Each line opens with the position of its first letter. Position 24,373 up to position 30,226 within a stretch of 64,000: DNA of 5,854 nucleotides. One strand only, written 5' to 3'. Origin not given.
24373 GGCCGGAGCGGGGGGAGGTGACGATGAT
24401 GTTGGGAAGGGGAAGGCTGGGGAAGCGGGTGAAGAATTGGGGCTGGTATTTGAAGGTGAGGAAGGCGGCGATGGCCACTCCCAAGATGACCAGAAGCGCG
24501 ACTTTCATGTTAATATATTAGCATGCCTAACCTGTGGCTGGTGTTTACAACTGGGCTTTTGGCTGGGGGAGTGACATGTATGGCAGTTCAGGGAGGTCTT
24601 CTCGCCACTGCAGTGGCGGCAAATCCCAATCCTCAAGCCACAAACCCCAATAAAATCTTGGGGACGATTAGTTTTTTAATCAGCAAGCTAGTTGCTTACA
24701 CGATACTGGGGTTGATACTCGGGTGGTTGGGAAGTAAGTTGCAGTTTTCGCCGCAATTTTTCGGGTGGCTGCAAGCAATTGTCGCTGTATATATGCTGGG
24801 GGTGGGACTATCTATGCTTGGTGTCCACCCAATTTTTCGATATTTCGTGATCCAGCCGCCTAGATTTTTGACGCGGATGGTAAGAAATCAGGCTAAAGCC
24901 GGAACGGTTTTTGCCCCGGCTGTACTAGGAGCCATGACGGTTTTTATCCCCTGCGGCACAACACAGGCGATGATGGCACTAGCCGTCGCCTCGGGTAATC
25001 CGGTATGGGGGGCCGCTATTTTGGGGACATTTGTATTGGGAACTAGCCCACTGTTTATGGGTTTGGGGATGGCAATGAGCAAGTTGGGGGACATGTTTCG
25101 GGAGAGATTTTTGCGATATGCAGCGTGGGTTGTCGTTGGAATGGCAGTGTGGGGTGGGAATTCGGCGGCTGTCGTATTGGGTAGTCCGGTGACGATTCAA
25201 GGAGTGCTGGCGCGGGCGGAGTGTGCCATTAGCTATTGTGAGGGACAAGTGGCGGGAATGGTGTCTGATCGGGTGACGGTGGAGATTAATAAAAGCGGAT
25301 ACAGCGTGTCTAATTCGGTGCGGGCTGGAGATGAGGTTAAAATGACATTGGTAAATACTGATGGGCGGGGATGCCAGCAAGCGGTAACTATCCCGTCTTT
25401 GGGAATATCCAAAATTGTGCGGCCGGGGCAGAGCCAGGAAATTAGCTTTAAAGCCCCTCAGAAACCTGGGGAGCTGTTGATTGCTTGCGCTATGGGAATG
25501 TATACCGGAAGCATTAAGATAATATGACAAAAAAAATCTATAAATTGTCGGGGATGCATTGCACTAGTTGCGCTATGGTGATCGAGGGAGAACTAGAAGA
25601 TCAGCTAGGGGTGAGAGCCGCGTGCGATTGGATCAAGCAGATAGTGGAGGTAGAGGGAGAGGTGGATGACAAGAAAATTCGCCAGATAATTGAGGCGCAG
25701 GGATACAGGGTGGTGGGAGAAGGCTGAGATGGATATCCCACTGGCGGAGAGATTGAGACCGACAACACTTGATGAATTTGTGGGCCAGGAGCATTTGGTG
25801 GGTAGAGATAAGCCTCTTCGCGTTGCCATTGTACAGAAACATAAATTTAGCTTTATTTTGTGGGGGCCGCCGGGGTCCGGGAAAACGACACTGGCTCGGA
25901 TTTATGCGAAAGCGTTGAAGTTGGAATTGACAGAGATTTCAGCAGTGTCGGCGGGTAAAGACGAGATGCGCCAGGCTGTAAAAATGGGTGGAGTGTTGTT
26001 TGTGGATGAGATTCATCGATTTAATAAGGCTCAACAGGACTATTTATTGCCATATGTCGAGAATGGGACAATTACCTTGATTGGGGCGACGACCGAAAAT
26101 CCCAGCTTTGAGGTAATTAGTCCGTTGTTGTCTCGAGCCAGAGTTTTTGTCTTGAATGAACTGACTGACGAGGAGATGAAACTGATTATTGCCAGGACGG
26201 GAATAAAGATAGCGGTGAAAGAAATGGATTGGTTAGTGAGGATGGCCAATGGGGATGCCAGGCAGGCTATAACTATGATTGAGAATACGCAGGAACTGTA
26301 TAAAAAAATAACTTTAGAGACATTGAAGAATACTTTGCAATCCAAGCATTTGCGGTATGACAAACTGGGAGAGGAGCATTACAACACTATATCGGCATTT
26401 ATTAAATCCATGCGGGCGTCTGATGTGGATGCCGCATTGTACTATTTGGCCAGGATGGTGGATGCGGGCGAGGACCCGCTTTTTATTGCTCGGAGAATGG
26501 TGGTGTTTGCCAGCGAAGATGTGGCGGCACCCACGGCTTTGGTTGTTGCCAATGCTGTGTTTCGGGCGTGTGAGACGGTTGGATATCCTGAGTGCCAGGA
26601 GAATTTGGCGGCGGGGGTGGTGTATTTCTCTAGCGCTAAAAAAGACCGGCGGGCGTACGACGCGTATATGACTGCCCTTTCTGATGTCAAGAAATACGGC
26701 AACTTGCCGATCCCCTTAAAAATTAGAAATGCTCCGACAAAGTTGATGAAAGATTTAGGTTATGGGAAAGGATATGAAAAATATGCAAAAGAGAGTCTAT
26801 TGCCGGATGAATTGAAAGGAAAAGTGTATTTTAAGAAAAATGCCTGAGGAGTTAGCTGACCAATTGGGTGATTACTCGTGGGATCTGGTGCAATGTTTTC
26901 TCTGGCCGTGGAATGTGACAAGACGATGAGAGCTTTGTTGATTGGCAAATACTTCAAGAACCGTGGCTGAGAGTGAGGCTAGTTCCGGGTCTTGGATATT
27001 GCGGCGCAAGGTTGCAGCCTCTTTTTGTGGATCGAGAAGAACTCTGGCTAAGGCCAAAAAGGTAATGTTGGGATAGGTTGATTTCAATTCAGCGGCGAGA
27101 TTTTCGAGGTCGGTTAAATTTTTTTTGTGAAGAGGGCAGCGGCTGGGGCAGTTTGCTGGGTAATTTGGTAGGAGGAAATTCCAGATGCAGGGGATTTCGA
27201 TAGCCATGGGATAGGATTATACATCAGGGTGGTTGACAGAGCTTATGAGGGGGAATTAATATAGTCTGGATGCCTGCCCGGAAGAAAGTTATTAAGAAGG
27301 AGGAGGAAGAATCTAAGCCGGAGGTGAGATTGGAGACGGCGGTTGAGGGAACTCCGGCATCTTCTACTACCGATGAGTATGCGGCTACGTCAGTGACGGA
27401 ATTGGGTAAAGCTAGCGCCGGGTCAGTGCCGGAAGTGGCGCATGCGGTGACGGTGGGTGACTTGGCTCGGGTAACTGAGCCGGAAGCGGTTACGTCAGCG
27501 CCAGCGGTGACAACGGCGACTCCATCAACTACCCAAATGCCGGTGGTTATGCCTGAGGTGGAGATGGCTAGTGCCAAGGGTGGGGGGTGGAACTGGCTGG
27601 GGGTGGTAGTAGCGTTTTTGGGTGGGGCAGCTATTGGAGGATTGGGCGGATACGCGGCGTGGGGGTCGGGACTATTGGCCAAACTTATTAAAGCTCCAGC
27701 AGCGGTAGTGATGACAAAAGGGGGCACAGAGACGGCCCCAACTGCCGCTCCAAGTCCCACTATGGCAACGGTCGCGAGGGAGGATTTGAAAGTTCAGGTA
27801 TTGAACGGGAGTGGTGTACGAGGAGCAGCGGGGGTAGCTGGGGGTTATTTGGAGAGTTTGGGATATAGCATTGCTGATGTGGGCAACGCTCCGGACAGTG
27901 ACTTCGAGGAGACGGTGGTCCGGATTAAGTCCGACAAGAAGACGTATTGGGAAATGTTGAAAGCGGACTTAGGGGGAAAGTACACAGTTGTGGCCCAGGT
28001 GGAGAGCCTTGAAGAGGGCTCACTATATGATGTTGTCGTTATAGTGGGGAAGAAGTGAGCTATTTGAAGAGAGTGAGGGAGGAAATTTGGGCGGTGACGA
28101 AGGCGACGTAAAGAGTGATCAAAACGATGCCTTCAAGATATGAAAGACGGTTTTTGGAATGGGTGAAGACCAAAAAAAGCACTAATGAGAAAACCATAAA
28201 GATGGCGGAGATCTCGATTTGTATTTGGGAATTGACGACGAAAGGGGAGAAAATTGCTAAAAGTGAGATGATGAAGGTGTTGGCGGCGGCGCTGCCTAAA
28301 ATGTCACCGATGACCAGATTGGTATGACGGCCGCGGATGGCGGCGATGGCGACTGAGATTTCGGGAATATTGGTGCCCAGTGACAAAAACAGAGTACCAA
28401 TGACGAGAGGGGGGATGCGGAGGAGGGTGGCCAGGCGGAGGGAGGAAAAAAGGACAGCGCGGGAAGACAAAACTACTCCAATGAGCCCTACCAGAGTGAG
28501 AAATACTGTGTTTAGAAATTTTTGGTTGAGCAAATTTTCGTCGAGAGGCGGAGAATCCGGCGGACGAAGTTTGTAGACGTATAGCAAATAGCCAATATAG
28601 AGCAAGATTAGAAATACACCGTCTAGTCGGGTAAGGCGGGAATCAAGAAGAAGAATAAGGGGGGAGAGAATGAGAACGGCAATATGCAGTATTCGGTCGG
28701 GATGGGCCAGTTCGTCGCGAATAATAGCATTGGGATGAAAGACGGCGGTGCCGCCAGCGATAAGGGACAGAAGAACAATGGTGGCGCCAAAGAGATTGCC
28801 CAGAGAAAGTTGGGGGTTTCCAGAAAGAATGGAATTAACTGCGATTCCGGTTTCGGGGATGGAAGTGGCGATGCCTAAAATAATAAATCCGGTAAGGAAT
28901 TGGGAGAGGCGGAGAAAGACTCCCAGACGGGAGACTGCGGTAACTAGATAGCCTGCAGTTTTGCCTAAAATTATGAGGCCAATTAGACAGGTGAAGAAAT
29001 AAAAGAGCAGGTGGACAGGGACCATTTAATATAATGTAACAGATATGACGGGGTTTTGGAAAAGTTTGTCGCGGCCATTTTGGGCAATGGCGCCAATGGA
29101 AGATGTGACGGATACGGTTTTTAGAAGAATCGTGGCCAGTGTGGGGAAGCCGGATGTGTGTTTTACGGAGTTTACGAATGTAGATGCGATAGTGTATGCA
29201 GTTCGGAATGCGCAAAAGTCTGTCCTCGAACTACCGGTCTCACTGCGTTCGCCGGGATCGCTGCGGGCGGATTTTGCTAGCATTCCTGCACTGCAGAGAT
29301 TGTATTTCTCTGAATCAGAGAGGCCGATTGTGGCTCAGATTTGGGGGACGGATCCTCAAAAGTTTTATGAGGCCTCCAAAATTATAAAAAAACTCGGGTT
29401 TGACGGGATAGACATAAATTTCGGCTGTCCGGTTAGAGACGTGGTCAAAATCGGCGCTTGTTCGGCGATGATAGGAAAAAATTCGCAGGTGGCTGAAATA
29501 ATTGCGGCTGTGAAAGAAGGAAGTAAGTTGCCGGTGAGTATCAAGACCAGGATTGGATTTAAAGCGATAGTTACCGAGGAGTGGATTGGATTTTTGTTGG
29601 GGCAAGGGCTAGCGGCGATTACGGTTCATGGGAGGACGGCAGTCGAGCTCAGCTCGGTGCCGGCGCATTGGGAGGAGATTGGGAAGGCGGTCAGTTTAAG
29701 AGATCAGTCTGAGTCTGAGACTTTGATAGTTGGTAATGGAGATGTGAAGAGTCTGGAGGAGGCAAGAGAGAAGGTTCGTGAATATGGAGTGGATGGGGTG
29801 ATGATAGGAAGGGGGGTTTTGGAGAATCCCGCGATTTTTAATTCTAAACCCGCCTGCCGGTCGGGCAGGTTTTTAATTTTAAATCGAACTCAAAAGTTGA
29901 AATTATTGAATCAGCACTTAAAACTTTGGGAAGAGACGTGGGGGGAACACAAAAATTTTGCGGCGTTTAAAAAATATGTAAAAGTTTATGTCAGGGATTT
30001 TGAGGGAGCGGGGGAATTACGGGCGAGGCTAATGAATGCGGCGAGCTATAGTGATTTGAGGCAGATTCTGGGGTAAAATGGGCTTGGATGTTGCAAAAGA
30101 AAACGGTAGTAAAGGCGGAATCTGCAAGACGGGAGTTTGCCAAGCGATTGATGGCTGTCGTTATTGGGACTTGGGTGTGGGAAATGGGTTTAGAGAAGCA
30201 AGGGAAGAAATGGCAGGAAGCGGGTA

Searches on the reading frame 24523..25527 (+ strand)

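Call 36: search_protein_families(library=pfam, proteins=[window:24523-25527:+], max_evalue=0.0001)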
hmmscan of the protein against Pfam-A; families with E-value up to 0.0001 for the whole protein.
window:24523-25527:+ (334 aa): 2 families
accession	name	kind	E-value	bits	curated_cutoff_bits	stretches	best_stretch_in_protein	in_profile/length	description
PF13386.12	DsbD_2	-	1.1e-28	101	24.9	1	7-210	2-199/199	Cytochrome C biogenesis protein transmembrane region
PF13473.12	Cupredoxin_1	-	2.5e-09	37.6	27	1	249-330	21-101/104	Cupredoxin-like domain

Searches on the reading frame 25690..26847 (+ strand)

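Call 36: search_protein_families(library=pfam, proteins=[window:25690-26847:+], max_evalue=0.0001)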
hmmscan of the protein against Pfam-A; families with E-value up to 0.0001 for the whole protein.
window:25690-26847:+ (385 aa): 10 families
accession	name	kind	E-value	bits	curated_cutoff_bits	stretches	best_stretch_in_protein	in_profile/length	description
PF12002.13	MgsA_C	-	3.5e-45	154.3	27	1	244-383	2-150/167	MgsA AAA+ ATPase C terminal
PF16193.11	AAA_assoc_2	-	3e-22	79.1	34.3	1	171-242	4-81/81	AAA C-terminal domain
PF05496.18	RuvB_N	-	1.6e-15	57.7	27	1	22-131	1-116/159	Holliday junction DNA helicase RuvB P-loop domain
PF00004.35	AAA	-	1.5e-13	51.8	21.2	1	56-153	2-126/131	ATPase family associated with various cellular activities (AAA)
PF07728.20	AAA_5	-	1.3e-09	38.6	22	0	55-83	2-31/139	AAA domain (dynein-related subfamily)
PF01078.27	Mg_chelatase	-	5.7e-08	32.9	20.3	0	31-76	6-46/207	Magnesium chelatase, subunit ChlI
PF00158.32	Sigma54_activat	-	1.8e-06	28.2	20.2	0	99-137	93-131/168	Sigma-54 interaction domain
PF14532.12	Sigma54_activ_2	-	6.8e-06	26.8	25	1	44-126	13-96/138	Sigma-54 interaction domain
PF13401.12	AAA_22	-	7.9e-05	23.4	27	0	52-77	5-30/130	AAA domain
PF13207.12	AAA_17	-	9.1e-05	23.2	27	0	59-118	2-56/136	AAA domain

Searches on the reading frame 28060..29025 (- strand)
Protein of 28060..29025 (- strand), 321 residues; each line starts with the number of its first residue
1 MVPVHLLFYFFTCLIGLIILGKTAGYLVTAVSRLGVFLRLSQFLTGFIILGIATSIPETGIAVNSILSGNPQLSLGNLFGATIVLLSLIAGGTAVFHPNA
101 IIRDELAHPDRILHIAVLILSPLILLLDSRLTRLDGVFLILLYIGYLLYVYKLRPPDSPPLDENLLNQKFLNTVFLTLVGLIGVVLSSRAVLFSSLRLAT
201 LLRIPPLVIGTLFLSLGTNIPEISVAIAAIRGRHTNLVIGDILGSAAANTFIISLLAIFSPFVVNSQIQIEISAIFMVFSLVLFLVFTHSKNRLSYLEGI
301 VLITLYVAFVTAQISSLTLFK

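Call 36: search_protein_families(library=pfam, proteins=[window:28060-29025:-], max_evalue=0.0001)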
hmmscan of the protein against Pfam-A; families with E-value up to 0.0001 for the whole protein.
window:28060-29025:- (321 aa): 1 family
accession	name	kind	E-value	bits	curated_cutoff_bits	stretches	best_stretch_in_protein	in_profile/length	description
PF01699.29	Na_Ca_ex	-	2.7e-44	151.2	24.9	2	174-314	3-150/151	Sodium/calcium exchanger protein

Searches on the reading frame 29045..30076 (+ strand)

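Call 37: search_protein_families(library=pfam, proteins=[window:29045-30076:+], max_evalue=0.0001)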
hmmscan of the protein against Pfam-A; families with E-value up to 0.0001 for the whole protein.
window:29045-30076:+ (343 aa): 1 family
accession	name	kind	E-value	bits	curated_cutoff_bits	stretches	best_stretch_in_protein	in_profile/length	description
PF01207.24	Dus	-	3.5e-56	191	20.4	1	15-334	2-294/311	Dihydrouridine synthase (Dus)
